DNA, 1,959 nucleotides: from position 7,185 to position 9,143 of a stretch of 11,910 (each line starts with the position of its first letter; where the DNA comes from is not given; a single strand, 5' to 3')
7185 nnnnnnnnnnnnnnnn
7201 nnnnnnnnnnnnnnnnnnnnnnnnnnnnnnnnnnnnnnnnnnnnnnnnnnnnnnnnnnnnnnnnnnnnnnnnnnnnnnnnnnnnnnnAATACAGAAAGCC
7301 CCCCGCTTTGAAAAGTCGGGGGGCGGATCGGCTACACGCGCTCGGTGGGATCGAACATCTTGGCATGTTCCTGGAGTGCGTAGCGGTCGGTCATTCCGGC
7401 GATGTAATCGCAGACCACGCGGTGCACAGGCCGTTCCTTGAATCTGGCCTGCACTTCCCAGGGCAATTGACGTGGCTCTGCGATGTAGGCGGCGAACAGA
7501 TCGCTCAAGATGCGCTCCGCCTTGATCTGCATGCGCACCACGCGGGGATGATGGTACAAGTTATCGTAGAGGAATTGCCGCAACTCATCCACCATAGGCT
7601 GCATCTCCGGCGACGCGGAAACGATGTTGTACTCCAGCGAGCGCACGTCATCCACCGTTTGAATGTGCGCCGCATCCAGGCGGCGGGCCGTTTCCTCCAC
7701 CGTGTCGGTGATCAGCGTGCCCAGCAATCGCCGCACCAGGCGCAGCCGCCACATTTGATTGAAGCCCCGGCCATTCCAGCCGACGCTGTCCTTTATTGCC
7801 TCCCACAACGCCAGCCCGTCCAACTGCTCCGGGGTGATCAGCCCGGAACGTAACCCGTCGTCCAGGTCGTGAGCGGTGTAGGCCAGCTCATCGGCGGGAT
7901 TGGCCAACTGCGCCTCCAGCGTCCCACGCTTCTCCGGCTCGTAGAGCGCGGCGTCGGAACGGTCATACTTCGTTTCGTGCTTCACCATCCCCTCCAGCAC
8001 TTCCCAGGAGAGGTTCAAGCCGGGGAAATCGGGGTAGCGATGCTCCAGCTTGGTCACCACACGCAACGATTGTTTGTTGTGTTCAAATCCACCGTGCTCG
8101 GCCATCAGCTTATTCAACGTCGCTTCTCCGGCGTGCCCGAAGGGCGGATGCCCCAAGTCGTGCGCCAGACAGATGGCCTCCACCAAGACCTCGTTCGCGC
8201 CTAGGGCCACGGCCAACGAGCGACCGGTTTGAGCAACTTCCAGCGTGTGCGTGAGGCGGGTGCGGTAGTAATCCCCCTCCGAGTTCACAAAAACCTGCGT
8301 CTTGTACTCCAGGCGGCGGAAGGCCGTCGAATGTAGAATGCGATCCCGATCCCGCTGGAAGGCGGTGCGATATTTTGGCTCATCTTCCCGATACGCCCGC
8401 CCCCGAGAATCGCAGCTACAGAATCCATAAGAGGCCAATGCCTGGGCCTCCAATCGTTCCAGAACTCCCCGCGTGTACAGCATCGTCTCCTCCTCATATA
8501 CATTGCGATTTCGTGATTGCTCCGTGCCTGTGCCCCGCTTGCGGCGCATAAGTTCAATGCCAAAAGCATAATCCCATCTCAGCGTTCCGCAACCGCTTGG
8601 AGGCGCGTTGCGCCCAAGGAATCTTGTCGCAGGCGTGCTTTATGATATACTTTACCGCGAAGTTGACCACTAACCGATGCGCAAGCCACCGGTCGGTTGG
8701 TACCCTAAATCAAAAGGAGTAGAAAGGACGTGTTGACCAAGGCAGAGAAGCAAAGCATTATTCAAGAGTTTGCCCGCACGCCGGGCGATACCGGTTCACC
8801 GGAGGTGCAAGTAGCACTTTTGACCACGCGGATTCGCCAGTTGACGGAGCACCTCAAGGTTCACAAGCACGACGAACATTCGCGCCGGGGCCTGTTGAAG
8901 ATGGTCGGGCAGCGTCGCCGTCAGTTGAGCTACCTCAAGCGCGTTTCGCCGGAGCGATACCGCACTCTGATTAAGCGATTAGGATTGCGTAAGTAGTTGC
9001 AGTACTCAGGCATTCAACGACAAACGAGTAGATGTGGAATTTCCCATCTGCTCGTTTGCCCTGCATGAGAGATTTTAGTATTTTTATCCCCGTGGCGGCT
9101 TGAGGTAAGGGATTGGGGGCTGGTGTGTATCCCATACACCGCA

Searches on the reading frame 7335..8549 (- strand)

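Call 24: search_protein_families(library=pfam, proteins=[window:7335-8549:-], max_evalue=0.001)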
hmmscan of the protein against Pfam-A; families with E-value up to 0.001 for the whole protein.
window:7335-8549:- (405 aa): 2 families
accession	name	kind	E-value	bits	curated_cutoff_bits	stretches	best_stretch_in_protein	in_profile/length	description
PF13286.11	HD_assoc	-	1.6e-29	102.7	22.2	1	311-396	2-90/91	Phosphohydrolase-associated domain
PF01966.28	HD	-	1.3e-15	58.1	22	1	98-223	1-114/116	HD domain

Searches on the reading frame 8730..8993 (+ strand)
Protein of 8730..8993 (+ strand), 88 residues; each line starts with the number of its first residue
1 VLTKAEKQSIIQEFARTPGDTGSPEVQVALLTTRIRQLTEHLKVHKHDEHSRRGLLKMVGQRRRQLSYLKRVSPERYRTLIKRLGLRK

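Call 24: search_protein_families(library=pfam, proteins=[window:8730-8993:+], max_evalue=0.001)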
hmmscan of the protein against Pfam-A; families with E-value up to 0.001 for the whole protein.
window:8730-8993:+ (88 aa): 1 family
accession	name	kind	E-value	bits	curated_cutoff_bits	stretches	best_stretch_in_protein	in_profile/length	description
PF00312.27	Ribosomal_S15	-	4.5e-38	129.7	31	1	7-87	1-81/81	Ribosomal protein S15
